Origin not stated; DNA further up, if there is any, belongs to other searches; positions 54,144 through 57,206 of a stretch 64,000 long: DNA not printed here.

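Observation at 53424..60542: Uncharacterised periplasmic type II DMSO-reductase-family enzyme (alpha, beta, gamma-cytochrome c fusion) embedded in sulfur-relay genes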

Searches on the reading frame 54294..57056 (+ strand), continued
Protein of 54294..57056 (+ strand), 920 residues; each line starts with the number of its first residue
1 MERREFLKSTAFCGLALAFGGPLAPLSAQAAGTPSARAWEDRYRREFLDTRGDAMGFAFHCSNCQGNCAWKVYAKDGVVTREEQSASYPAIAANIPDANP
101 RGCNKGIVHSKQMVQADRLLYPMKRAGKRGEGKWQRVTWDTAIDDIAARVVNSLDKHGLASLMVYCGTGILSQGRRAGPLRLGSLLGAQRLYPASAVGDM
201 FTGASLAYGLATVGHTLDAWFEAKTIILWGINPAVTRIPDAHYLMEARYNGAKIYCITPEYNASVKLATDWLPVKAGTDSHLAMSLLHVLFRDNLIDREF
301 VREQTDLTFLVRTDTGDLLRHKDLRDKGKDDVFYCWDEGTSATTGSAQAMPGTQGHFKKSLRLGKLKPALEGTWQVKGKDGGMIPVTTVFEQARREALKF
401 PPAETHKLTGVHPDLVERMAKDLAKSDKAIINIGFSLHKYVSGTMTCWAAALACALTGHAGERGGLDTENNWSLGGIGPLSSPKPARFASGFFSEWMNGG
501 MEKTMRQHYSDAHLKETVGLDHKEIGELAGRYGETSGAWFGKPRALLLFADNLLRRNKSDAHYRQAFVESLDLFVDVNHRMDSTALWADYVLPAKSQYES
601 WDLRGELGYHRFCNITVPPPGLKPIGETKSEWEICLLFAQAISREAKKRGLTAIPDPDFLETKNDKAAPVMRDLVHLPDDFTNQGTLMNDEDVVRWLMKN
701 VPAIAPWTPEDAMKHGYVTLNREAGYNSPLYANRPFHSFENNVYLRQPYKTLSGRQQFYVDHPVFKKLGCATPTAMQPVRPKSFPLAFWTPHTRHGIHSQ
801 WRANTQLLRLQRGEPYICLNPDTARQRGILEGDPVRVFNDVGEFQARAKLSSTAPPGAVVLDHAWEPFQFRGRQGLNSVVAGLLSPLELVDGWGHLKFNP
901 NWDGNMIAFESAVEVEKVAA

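Call 15: find_related_loci(query=A1, collection=genome_contigs, flank=10000)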
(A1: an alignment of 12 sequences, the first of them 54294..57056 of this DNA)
Query A1 (920 aa) in genome_contigs; peptide patterns used: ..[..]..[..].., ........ (x = any residue, [..] = any of these).
582 stretches matched a pattern; 532 encode a relative of the query (tblastn E <= 1e-3); the best 80 are kept; 80 distinct loci.
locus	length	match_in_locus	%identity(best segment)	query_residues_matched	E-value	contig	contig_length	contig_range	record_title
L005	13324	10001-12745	95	1-920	0e+0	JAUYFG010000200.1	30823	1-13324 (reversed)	MAG: Pseudomonadota bacterium isolate C21_maxbin.011 C21_k141_196643, whole genome shotgun sequence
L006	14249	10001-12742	90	1-918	0e+0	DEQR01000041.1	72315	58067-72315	MAG TPA_asm: Thiobacillus sp. UBA3361 UBA3361_contig_931, whole genome shotgun sequence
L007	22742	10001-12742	86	1-917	0e+0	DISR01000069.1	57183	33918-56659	MAG TPA_asm: Thiobacillus sp. UBA6205 UBA6205_contig_2194, whole genome shotgun sequence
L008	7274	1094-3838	83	1-919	0e+0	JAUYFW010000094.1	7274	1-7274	MAG: Sulfurimicrobium sp. isolate C21_metabat.bin.40 C21_k141_117220, whole genome shotgun sequence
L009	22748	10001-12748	85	1-919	0e+0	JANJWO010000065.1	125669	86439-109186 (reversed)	MAG: Hydrogenophilaceae bacterium isolate RS261_metabat.bin.26 RS261_k141_274865, whole genome shotgun sequence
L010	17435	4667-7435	82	1-919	0e+0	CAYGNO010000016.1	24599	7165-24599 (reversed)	MAG TPA_asm: uncultured Sulfuricella sp. isolate ERP113451_co7_46 genome assembly, contig: NODE_1426_length_24599_cov_21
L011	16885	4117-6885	82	1-919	0e+0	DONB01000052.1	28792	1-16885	MAG TPA_asm: Thiobacillus sp. isolate UBA12164 contig_13173, whole genome shotgun sequence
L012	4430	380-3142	81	1-919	0e+0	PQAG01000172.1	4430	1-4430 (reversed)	MAG: Nitrosomonadales bacterium isolate FeB_15 contig_992, whole genome shotgun sequence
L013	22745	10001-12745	83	1-919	0e+0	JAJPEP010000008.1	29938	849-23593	MAG: Thiobacillus sp. isolate Sulfur_bin.2 S42_k141_26722, whole genome shotgun sequence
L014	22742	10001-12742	82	1-918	0e+0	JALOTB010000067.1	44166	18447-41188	MAG: Chromatiaceae bacterium isolate Prado222 scaffold_3227, whole genome shotgun sequence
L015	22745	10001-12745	83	1-919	0e+0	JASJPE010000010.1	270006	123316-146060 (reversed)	MAG: Thiobacillus sp. isolate MAG_149 NODE_21_length_270006_cov_20.540357, whole genome shotgun sequence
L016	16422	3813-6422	85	47-920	0e+0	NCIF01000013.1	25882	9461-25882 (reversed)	MAG: Hydrogenophilales bacterium 17-61-9 lw04302015_17_scaffold_377, whole genome shotgun sequence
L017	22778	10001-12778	78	1-920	0e+0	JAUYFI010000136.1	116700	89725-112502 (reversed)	MAG: Sulfurisoma sp. isolate C21_maxbin.025_sub C21_k141_33493, whole genome shotgun sequence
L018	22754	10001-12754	80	1-919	0e+0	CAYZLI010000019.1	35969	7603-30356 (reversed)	MAG TPA_asm: uncultured Rhodocyclaceae bacterium isolate binchicken_co110_434 genome assembly, contig: NODE_2660_length_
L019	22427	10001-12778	77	1-916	0e+0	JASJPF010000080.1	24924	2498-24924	MAG: Thiobacillus sp. isolate MAG_58 NODE_1070_length_24924_cov_11.637299, whole genome shotgun sequence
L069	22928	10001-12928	45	1-917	0e+0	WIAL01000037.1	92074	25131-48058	MAG: Hydrogenothermaceae bacterium isolate S21_4_esom k251_2980, whole genome shotgun sequence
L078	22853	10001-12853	43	3-917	0e+0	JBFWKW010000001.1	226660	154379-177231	MAG: Campylobacterales bacterium isolate CA_2019_NHSR_51 NODE_127_length_226660_cov_6.222948_NHSR, whole genome shotgun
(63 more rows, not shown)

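Call 22: search_dna_similar(query=window:54294-57056:+, collection=plasmids, mode=protein, max_evalue=1e-30, max_rows=40)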
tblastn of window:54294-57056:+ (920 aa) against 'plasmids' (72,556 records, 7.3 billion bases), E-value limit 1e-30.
Records with a match: 106; places in all: 111; records where one place covers at least 80% of the query: 11.
Best place of each record, by identity: <60% 106.
By first word of the organism name: Escherichia 42; Paracoccus 7; Halomicrobium 6; Haloferax 5; Rhodococcus 5; Pantoea 4; Rhizobium 4; Moraxella 3; Caballeronia 2; Duffyella 2; and 26 more.
By predicted mobility (MOB-suite, as given by PLSDB): non-mobilizable 77; mobilizable 23; conjugative 6.
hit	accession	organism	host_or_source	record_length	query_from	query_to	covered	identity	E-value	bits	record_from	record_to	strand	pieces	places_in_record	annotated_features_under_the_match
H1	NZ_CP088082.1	Ideonella dechloratans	Cell culture,Activated sludge, ...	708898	37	917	96%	36.1%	4e-165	542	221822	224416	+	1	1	chlorate reductase subunit alpha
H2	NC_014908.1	Alicycliphilus denitrificans BC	-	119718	37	917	96%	36.1%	7e-165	541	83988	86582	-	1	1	clrA: chlorate reductase subunit alpha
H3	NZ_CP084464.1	Halomicrobium salinisoli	cell culture,gobi saline soil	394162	28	918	93%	33.6%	1e-76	432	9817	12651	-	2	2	molybdopterin-dependent oxidoreductase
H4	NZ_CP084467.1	Halomicrobium salinisoli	cell culture,gobi saline soil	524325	28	918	93%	33.5%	1e-76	431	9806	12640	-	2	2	molybdopterin-dependent oxidoreductase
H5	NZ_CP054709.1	Halarchaeum sp. CBA1220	solar salt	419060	37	917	96%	32.6%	5e-121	414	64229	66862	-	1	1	molybdopterin-dependent oxidoreductase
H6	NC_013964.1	Haloferax volcanii DS2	-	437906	37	917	96%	32.0%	7e-115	395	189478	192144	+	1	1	molybdopterin-dependent oxidoreductase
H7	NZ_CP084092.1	Halomicrobium urmianum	cell culture,salt lake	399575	28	918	93%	32.4%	4e-73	418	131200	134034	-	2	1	molybdopterin-dependent oxidoreductase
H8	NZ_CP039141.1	Haloferax mediterranei ATCC 33500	Cell culture,Spain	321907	37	920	96%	31.6%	3e-116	399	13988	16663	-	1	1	narG: nitrate reductase subunit alpha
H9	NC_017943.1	Haloferax mediterranei ATCC 33500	-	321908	37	920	96%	31.6%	3e-116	399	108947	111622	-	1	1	narG: nitrate reductase subunit alpha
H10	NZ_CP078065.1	Haloferax larsenii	Cell culture,Salt Lake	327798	37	920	96%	31.6%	8e-115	395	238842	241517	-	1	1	molybdopterin-dependent oxidoreductase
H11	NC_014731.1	Halogeometricum borinquense DSM 11551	-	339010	37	917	96%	31.1%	7e-113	389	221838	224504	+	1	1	molybdopterin-dependent oxidoreductase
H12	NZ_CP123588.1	Alisedimentitalea scapharcae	Anadara broughtonii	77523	3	599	65%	27.3%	9e-53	209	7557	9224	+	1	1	molybdopterin-dependent oxidoreductase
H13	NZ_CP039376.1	Halomicrobium mukohataei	-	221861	61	647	64%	27.5%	2e-37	160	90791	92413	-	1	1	molybdopterin-dependent oxidoreductase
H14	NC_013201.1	Halomicrobium mukohataei DSM 12286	-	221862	61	647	64%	27.5%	2e-37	160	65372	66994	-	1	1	molybdopterin-dependent oxidoreductase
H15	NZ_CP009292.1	Novosphingobium pentaromativorans US6-1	mud sediment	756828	63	634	62%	26.9%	2e-37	160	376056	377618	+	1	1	molybdopterin-dependent oxidoreductase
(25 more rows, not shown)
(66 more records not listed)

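Call 24: get_annotated_region(hit=H1, flank=5000)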
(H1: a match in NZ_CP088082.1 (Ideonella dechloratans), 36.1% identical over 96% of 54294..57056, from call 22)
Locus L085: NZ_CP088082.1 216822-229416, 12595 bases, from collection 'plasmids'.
description: Ideonella dechloratans strain CCUG 30977 plasmid unnamed1, complete sequence
organism: Ideonella dechloratans (NCBI taxid 36863)
taxonomy: Bacteria; Pseudomonadota; Betaproteobacteria; Burkholderiales; Sphaerotilaceae; Ideonella; Ideonella dechloratans
host: -; source: Cell culture,Activated sludge, wastewater treatment plant; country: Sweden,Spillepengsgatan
typing (MOB-suite, as given by PLSDB): non-mobilizable
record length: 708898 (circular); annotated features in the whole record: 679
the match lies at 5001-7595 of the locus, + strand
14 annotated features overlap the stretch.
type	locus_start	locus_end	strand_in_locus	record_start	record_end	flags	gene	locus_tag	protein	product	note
CDS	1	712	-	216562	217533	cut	-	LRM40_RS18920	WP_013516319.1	tyrosine-type recombinase/integrase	GO:0015074 - DNA integration [Evidence IEA]; GO:0006310 - DNA recombination [Evidence IEA]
CDS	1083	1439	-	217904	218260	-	-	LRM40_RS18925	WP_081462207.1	cupin domain-containing protein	-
CDS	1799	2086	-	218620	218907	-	-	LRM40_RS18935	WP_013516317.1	pentapeptide MXKDX repeat protein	-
CDS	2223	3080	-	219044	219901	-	-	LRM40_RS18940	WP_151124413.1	chlorite dismutase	-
CDS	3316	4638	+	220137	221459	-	-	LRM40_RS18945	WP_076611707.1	ISL3-like element ISIde1 family transposase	-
CDS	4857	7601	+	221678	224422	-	-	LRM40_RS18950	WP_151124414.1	chlorate reductase subunit alpha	-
CDS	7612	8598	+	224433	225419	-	-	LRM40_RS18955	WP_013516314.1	chlorate reductase subunit beta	-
CDS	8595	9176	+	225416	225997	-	-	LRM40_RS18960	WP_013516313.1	chlorate reductase assembly chaperone protein ClrD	-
CDS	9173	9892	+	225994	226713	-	-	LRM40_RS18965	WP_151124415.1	chlorate reductase subunit gamma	-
CDS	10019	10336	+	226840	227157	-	-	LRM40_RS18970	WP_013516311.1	c-type cytochrome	-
CDS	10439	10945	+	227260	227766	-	mobB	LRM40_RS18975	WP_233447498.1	molybdopterin-guanine dinucleotide biosynthesis protein B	GO:0006777 - Mo-molybdopterin cofactor biosynthetic process [Evidence IEA]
CDS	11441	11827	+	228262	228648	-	-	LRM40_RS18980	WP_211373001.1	metalloregulator ArsR/SmtB family transcription factor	GO:0006355 - regulation of DNA-templated transcription [Evidence IEA]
CDS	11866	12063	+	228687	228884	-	-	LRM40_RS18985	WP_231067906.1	SHOCT domain-containing protein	-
CDS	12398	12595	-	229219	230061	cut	istB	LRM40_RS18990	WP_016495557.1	IS21-like element ISAav1 family helper ATPase IstB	-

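Call 32: search_protein_families(library=pfam, proteins=[L069:5156-6418:-, L069:6408-6830:-, L069:8139-9257:+, L069:9406-9906:+, L069:15342-15797:+, L069:15943-16578:+, L069:16581-17465:+, L069:17483-20770:+, L069:20850-21485:+, L069:2858-5125:-], max_evalue=0.001)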
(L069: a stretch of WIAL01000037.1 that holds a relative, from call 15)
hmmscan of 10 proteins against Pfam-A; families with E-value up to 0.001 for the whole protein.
L069:5156-6418:- (420 aa): 2 families
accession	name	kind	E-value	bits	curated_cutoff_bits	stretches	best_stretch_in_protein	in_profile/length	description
PF13194.11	DUF4010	-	1.8e-57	194.9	30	1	186-395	1-210/210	Domain of unknown function (DUF4010)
PF02308.21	MgtC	-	1.5e-23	83.9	31.4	1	19-138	1-120/121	MgtC family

L069:6408-6830:- (140 aa): 1 family
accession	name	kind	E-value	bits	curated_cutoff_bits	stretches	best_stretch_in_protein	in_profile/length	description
PF05866.16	RusA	-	2.3e-10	41.6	22.8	1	10-114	4-123/124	Endodeoxyribonuclease RusA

L069:8139-9257:+ (372 aa): 1 family
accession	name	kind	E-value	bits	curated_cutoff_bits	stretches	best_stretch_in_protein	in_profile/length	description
PF04143.19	Sulf_transp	-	3.4e-26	93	27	1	32-342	10-305/310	Sulphur transport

L069:9406-9906:+ (166 aa): 1 family
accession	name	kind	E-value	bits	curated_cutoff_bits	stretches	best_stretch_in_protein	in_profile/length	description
PF00581.25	Rhodanese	-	7.6e-10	39.6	22.2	1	38-144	1-101/102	Rhodanese-like domain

L069:15342-15797:+ (151 aa): 0 families

L069:15943-16578:+ (211 aa): 14 families
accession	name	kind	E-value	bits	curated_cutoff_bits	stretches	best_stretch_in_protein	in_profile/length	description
PF13247.11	Fer4_11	-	9.3e-24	84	26.2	1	51-144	4-99/100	4Fe-4S dicluster domain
PF00037.32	Fer4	-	6.8e-13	48.3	21.1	1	83-105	2-24/24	4Fe-4S binding domain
PF12838.12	Fer4_7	-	1.1e-12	48.7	27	2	88-139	1-52/52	4Fe-4S dicluster domain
PF12837.12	Fer4_6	-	2.3e-12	46.6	25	1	81-104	1-24/24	4Fe-4S binding domain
PF12797.12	Fer4_2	-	1.2e-11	44.2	24.5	2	84-101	5-22/22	4Fe-4S binding domain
PF13237.11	Fer4_10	-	1.9e-08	34.5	25.5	1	82-136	2-53/53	4Fe-4S dicluster domain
PF13187.11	Fer4_9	-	3.3e-08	33.9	27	1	56-104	1-52/52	4Fe-4S dicluster domain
PF14697.11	Fer4_21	-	1.7e-07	31.7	35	2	57-104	8-57/59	4Fe-4S dicluster domain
PF25160.1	LdpA_Fe-S-bd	-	1.9e-07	31.2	27.6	1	62-104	6-43/49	LdpA Fe-S cluster-binding domain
PF13484.11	Fer4_16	-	7.3e-06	27.1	30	0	88-116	1-29/66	4Fe-4S double cluster binding domain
PF12800.12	Fer4_4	-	8.2e-06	26.2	24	1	87-102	2-17/17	4Fe-4S binding domain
PF13459.11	Fer4_15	-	3.7e-05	24.8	22.4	0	82-100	1-19/66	4Fe-4S single cluster domain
PF12798.12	Fer4_3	-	4.9e-05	24.3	27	0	89-103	1-15/15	4Fe-4S binding domain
PF13183.11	Fer4_8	-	0.00034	21.5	27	0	9-71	2-66/68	4Fe-4S dicluster domain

L069:16581-17465:+ (294 aa): 1 family
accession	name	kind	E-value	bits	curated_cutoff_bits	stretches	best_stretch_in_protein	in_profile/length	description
PF03916.19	NrfD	-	5.7e-12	46.3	25.8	1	14-289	8-309/313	Polysulphide reductase, NrfD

L069:17483-20770:+ (1095 aa): 3 families
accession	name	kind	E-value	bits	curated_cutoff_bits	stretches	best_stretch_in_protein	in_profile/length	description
PF00384.28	Molybdopterin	-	1.2e-19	71.1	24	1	142-583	1-319/353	Molybdopterin oxidoreductase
PF04879.21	Molybdop_Fe4S4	-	1.1e-11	44.9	22.7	1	85-139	3-55/55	Molybdopterin oxidoreductase Fe4S4 domain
PF01568.27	Molydop_binding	-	1.8e-09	38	26.8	1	838-920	7-82/110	Molydopterin dinucleotide binding domain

L069:20850-21485:+ (211 aa): 1 family
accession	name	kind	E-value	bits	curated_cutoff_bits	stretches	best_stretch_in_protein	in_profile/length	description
PF02613.20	Nitrate_red_del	-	4.5e-17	62.8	22.2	1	59-169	21-131/136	Nitrate reductase delta subunit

L069:2858-5125:- (755 aa): 4 families
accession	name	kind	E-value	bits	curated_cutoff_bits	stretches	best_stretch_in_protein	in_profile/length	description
PF00586.29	AIRS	-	2.2e-56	189.5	24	2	442-571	1-111/112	AIR synthase related protein, N-terminal domain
PF02769.27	AIRS_C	-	2e-49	168.1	23.1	2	206-361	2-156/156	AIR synthase related protein, C-terminal domain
PF18072.6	FGAR-AT_linker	-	1.3e-13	51.6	26.6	1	12-50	9-50/50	Formylglycinamide ribonucleotide amidotransferase linker domain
PF12687.12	DUF3801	-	0.0001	22.8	24.1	0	305-398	21-116/131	Protein of unknown function (DUF3801)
